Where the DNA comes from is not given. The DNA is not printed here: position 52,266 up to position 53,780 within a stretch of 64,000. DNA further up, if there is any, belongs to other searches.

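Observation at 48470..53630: TBDR operon encoding two Tat-exported enzymes, including an apparently periplasmic enolase-superfamily member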

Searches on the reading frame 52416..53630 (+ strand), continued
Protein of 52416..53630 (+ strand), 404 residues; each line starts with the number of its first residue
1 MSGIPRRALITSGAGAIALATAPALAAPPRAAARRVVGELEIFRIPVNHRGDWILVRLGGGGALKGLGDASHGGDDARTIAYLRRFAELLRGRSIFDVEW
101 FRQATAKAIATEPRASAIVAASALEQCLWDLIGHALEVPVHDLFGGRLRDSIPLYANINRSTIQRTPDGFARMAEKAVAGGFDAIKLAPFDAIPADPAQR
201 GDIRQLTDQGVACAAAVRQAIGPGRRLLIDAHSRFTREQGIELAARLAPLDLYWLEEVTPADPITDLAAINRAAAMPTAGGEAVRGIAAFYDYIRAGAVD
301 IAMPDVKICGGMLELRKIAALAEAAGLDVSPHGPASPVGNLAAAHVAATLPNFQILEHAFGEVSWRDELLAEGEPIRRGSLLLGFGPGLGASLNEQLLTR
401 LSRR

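Call 30: search_protein_families(library=pfam, alignment_id=A1, max_evalue=5)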
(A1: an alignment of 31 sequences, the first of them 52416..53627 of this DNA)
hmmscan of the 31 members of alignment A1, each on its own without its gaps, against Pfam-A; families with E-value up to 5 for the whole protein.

A. member 1, window:52416-53627:+ (404 aa): 3 families
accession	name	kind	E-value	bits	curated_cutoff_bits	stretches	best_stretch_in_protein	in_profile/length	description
PF13378.12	MR_MLE_C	-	6e-55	186.8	29.4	1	171-396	3-218/219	Enolase C-terminal domain-like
PF02746.21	MR_MLE_N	-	5.2e-09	36.8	22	1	51-145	26-117/117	Mandelate racemase / muconate lactonizing enzyme, N-terminal domain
PF15708.10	PRR20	-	0.00029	21.4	27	1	188-253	62-126/239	Proline-rich protein family 20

B. families by the number of members that match (of 31 scanned): 11 families
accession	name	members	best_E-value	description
PF13378.12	MR_MLE_C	31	8.9e-58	Enolase C-terminal domain-like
PF02746.21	MR_MLE_N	31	4.4e-15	Mandelate racemase / muconate lactonizing enzyme, N-terminal domain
PF15708.10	PRR20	1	0.00029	Proline-rich protein family 20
PF20789.3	4HBT_3C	1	0.042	Acyl-CoA thioesterase C-terminal domain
PF24373.1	DUF7529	1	0.11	Family of unknown function (DUF7529)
PF24875.1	DUF7736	1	0.12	Domain of unknown function (DUF7736)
PF13604.12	AAA_30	1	0.12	AAA domain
PF22142.1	Hao_C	1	0.13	Hydroxylamine oxidoreductase, C-terminal domain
PF15363.11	BTBD8_C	1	0.23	BTB/POZ domain-containing protein 8, C-terminal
PF24213.1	DUF7434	1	3.4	Family of unknown function (DUF7434)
PF10518.14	TAT_signal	1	4.9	TAT (twin-arginine translocation) pathway signal sequence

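Call 34: search_protein_families(library=pfam, proteins=[L007:11463-12938:+, L029:11700-15068:+, L045:1276-2733:+, L036:2619-3458:+, L038:12009-14108:+, L066:4663-7365:-, L052:11420-12520:-, L085:2874-3989:+, L081:7251-8000:+, L081:9220-10398:+], max_evalue=0.001)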
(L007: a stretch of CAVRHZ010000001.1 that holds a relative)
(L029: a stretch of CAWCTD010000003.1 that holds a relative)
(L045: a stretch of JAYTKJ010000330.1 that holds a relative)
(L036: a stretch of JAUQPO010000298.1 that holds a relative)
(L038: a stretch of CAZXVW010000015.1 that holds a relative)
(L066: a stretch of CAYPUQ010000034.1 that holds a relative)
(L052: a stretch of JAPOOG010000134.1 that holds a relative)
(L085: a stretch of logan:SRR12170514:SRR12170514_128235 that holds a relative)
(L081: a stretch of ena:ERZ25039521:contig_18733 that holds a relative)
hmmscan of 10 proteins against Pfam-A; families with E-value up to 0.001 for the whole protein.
L007:11463-12938:+ (491 aa): 4 families
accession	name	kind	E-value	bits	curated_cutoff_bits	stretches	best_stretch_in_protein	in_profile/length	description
PF00884.28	Sulfatase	-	2.2e-63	214.8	25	1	36-345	1-300/301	Sulfatase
PF16347.10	SGSH_C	-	7.4e-29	101.3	29.3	1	300-441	7-150/154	N-sulphoglucosamine sulphohydrolase, C-terminal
PF01663.27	Phosphodiest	-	3.4e-11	43.8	23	1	58-108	18-68/342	Type I phosphodiesterase / nucleotide pyrophosphatase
PF02995.22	DUF229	-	0.00069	18.9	25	0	254-295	306-347/496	Protein of unknown function (DUF229)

L029:11700-15068:+ (1122 aa): 3 families
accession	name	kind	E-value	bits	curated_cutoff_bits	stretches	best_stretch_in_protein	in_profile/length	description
PF25183.1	OMP_b-brl_4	-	2.6e-159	532.7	30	1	235-1097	2-828/838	Outer membrane beta barrel domain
PF13620.12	CarboxypepD_reg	-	1.6e-22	80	32.3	1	27-108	1-82/82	Carboxypeptidase regulatory-like domain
PF13715.12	CarbopepD_reg_2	-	7.3e-08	32.8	32.2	1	30-109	3-78/88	CarboxypepD_reg-like domain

L045:1276-2733:+ (485 aa): 1 family
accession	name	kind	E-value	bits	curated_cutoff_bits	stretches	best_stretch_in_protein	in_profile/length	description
PF07394.17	DUF1501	-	1.3e-151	505.7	27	1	66-482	3-388/390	Protein of unknown function (DUF1501)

L036:2619-3458:+ (279 aa): 1 family
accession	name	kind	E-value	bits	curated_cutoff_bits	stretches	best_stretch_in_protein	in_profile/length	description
PF00884.28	Sulfatase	-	5.9e-09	36.1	25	1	137-261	146-254/301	Sulfatase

L038:12009-14108:+ (699 aa): 1 family
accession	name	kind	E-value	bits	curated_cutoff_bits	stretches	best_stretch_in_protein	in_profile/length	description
PF01663.27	Phosphodiest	-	2.1e-34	120.1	23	2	399-626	135-330/342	Type I phosphodiesterase / nucleotide pyrophosphatase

L066:4663-7365:- (900 aa): 3 families
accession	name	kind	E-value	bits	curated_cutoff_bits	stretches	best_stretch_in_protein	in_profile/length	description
PF07587.16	PSD1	-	3.1e-89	299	28.5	1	616-873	1-243/244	Protein of unknown function (DUF1553)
PF07583.16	PSCyt2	-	3.3e-81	272.7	29.8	1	250-455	1-208/209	Protein of unknown function (DUF1549)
PF07635.16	PSCyt1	-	1.8e-10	41.7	22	1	139-193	1-56/59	Planctomycete cytochrome C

L052:11420-12520:- (366 aa): 1 family
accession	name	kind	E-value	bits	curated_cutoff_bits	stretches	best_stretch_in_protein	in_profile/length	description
PF01263.26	Aldose_epim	-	1.9e-15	57.5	27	1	131-260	76-195/299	Aldose 1-epimerase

L085:2874-3989:+ (371 aa): 1 family
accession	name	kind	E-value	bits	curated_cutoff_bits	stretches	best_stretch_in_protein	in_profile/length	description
PF09084.16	NMT1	-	0.00073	19.9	20.5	0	122-187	77-132/216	NMT1/THI5 like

L081:7251-8000:+ (249 aa): 1 family
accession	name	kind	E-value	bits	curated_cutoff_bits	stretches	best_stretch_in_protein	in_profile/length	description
PF03824.22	NicO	-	0.0009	19.1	27.7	0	12-74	7-70/287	High-affinity nickel-transport protein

L081:9220-10398:+ (392 aa): 1 family
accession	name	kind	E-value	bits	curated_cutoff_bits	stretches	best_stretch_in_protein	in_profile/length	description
PF03781.23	FGE-sulfatase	-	4.8e-78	262.8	23.3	1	81-388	3-254/255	Sulfatase-modifying factor enzyme 1-like domain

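Call 56: search_protein_representatives(protein=window:52416-53627:+)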
Query: 404 residues. Proteins with E-value up to 0.001 (for the whole library): 12789; up to 1e-10: 5023; up to 1e-30: 577. The best 150 are listed.
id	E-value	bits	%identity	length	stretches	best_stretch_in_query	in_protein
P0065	1.7e-145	501.8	61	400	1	6-400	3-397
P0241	1.2e-103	364.0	52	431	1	7-398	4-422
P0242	2.8e-95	336.4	53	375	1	19-404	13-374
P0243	5.7e-90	319.0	58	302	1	24-283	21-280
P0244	6.8e-90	318.7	47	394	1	18-397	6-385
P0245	3.7e-87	309.7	45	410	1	6-397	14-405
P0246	1.9e-85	304.1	44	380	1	39-398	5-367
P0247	2.6e-84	300.3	42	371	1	44-402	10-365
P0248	1.1e-83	298.3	45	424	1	16-399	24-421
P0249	2.9e-83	296.9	48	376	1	35-398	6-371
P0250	1.6e-80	287.9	43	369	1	40-400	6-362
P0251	5.7e-80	286.0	43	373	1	37-399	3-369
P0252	1.4e-79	284.8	52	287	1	120-398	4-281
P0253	9.2e-77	275.5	42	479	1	35-399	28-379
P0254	2.6e-76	274.0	59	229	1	173-401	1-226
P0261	1.7e-69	251.6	43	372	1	40-397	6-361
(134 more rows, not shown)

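Call 58: find_encoding_contigs(protein=P0247, flank=7000, max_places=3)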
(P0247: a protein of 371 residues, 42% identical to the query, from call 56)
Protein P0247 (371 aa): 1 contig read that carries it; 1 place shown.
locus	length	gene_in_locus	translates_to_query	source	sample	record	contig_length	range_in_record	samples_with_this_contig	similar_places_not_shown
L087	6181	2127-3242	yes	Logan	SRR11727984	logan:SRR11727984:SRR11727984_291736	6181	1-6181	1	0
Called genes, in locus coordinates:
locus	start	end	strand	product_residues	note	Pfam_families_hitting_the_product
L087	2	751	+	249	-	?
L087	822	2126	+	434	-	PF00083:Sugar_tr, PF07690:MFS_1, PF13347:MFS_2 (faint), PF07690:MFS_1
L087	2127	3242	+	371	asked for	PF02746:MR_MLE_N, PF13378:MR_MLE_C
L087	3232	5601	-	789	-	PF09586:YfhO (weak)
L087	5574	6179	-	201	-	?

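Call 59: find_encoding_contigs(protein=P0250, flank=8000, max_places=3)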
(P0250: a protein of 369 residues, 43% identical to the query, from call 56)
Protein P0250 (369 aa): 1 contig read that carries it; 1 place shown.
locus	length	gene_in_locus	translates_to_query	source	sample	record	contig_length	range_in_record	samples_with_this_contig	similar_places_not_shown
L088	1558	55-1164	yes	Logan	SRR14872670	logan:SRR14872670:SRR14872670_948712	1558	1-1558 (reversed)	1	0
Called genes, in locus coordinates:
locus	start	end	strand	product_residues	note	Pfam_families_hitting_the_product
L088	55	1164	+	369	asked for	PF02746:MR_MLE_N, PF13378:MR_MLE_C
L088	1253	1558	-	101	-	?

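Call 60: find_encoding_contigs(protein=P0261, flank=8000, max_places=3)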
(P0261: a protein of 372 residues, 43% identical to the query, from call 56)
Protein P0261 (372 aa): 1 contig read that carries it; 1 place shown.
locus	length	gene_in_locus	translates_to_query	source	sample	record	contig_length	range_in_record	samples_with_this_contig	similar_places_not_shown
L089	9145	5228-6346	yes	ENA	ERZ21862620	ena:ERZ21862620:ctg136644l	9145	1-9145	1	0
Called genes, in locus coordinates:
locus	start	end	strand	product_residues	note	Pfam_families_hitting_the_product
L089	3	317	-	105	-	?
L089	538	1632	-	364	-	PF01008:IF-2B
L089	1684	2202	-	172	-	PF00156:Pribosyltran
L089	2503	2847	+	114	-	-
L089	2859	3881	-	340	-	PF01904:DUF72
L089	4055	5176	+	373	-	PF01170:UPF0020, PF08241:Methyltransf_11, PF13649:Methyltransf_25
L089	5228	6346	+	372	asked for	PF02746:MR_MLE_N, PF13378:MR_MLE_C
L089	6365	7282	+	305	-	PF21948:LplA-B_cat, PF03099:BPL_LplA_LipB (weak)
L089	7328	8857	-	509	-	PF12072:RNase_Y_N, PF00013:KH_1, PF22891:KH_PNO1_2nd (weak), PF08668:HDOD (faint), PF01966:HD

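Call 71: predict_structure(alignment_id=A1)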
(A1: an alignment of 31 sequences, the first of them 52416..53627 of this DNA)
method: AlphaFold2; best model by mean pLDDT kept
length: 404 residues; sequences in the alignment: 31
mean_pLDDT: 91.2   pTM: 0.87
mean pLDDT of the five models: 91.2, 91.0, 90.9, 90.7, 90.4
residues with pLDDT >= 90: 340; 70-90: 29; 50-70: 6; < 50: 29
segments of 3 or more residues with pLDDT < 50: 1-29
pLDDT, mean of each block of 10 residues (from residue 1): 44 40 46 81 89 95 94 93 98 97 97 94 98 97 96 96 94 98 98 91 96 99 98 96 98 96 95 98 95 98 95 97 98 88 97 96 92 95 96 95 79
secondary structure, 60 per line:
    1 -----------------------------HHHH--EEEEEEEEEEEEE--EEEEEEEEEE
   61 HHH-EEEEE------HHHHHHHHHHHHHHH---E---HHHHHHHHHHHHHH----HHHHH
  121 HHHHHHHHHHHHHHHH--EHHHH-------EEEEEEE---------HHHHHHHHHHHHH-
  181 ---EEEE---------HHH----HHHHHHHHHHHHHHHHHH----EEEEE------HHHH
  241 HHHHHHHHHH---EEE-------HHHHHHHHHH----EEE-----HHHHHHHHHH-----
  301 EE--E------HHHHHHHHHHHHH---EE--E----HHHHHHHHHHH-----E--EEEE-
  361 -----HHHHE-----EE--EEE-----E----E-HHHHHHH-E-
elements in order: H30-33 E36-48 E51-60 E65-69 H76-90 H98-111 H116-136 H140-143 E151-157 H167-179 E184-187 H204-221 E226-230 H237-250 E254-256 H264-273 E278-280 H286-295 H312-324 H337-347 E356-359 H366-369 E380-382 H395-401

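Call 74: fold_search(model_id=the predicted structure, library=pdb)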
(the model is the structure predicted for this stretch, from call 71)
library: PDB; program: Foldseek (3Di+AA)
matches with E <= 10: 1885; with E <= 0.001: 936
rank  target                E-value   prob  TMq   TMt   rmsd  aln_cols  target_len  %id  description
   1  2qq6_A                5.0e-32  1.00  0.83  0.85   2.6       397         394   32  Crystal structure of mandelate racemase/muconate lactonizing enzyme-like protein from Rubrobacter xylanophilus DSM 994 (released 2007-08-14)
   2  2qq6_B                5.8e-31  1.00  0.83  0.85   3.0       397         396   31  Crystal structure of mandelate racemase/muconate lactonizing enzyme-like protein from Rubrobacter xylanophilus DSM 994 (released 2007-08-14)
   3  2poz_A                8.6e-31  1.00  0.83  0.87   3.2       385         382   27  Crystal structure of a putative dehydratase from Mesorhizobium loti (released 2007-05-15)
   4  3rcy_B                1.1e-30  1.00  0.82  0.83   2.9       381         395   28  CRYSTAL STRUCTURE OF Mandelate racemase/muconate lactonizing enzyme-like protein from Roseovarius sp. TM1035 (released 2011-05-18)
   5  2poz_C                1.1e-30  1.00  0.84  0.90   2.4       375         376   28  Crystal structure of a putative dehydratase from Mesorhizobium loti (released 2007-05-15)
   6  4e5t_G                1.7e-30  1.00  0.80  0.87   3.1       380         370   28  Crystal structure of a putative Mandelate racemase/Muconate lactonizing enzyme (Target PSI-200750) from Labrenzia alex (released 2012-03-28)
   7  2poz_H                2.8e-30  1.00  0.84  0.89   2.6       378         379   28  Crystal structure of a putative dehydratase from Mesorhizobium loti (released 2007-05-15)
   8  3t4w_A                3.0e-30  1.00  0.81  0.83   2.8       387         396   28  The crystal structure of mandelate racemase/muconate lactonizing enzyme from Sulfitobacter sp (released 2011-08-17)
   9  3rcy_A                4.0e-30  1.00  0.82  0.84   2.8       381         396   28  CRYSTAL STRUCTURE OF Mandelate racemase/muconate lactonizing enzyme-like protein from Roseovarius sp. TM1035 (released 2011-05-18)
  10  3sn0                  5.0e-30  1.00  0.82  0.83   2.8       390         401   26  Crystal structure of putative L-alanine-DL-glutamate epimerase from Burkholderia xenovorans strain LB400 bound to magnes (released 2011-07-27)
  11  3rcy_F                5.3e-30  1.00  0.82  0.83   2.9       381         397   28  CRYSTAL STRUCTURE OF Mandelate racemase/muconate lactonizing enzyme-like protein from Roseovarius sp. TM1035 (released 2011-05-18)
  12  2poz_B                8.9e-30  1.00  0.84  0.90   2.6       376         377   27  Crystal structure of a putative dehydratase from Mesorhizobium loti (released 2007-05-15)
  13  4j3z_E                1.1e-29  1.00  0.81  0.84   3.3       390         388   27  Crystal structure of mandelate racemase/muconate lactonizing enzyme from Jannaschia sp. CCS1 (released 2013-03-06)
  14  4j3z_A                1.2e-29  1.00  0.82  0.85   3.0       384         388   27  Crystal structure of mandelate racemase/muconate lactonizing enzyme from Jannaschia sp. CCS1 (released 2013-03-06)
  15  4e5t_D                1.3e-29  1.00  0.81  0.84   2.9       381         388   28  Crystal structure of a putative Mandelate racemase/Muconate lactonizing enzyme (Target PSI-200750) from Labrenzia alex (released 2012-03-28)
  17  4e5t_E                1.5e-29  1.00  0.80  0.87   3.1       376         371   29  Crystal structure of a putative Mandelate racemase/Muconate lactonizing enzyme (Target PSI-200750) from Labrenzia alex (released 2012-03-28)
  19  4hpn                  2.1e-29  1.00  0.80  0.85   3.0       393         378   26  Crystal structure of a proposed galactarolactone cycloisomerase from Agrobacterium Tumefaciens, target EFI-500704, with  (released 2012-11-07)
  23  4e5t_A                4.6e-29  1.00  0.81  0.83   3.0       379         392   28  Crystal structure of a putative Mandelate racemase/Muconate lactonizing enzyme (Target PSI-200750) from Labrenzia alex (released 2012-03-28)
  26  4e5t_C                5.8e-29  1.00  0.81  0.84   3.0       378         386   28  Crystal structure of a putative Mandelate racemase/Muconate lactonizing enzyme (Target PSI-200750) from Labrenzia alex (released 2012-03-28)
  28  4e5t_B                6.1e-29  1.00  0.82  0.85   3.0       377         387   28  Crystal structure of a putative Mandelate racemase/Muconate lactonizing enzyme (Target PSI-200750) from Labrenzia alex (released 2012-03-28)
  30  4e5t_F                7.7e-29  1.00  0.81  0.84   3.0       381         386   28  Crystal structure of a putative Mandelate racemase/Muconate lactonizing enzyme (Target PSI-200750) from Labrenzia alex (released 2012-03-28)
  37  5olc_A                8.9e-28  1.00  0.80  0.91   2.7       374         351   25  Crystal structure of the 3,6-anhydro-D-galactonate cycloisomerase from Zobellia galactanivorans (released 2017-12-06)
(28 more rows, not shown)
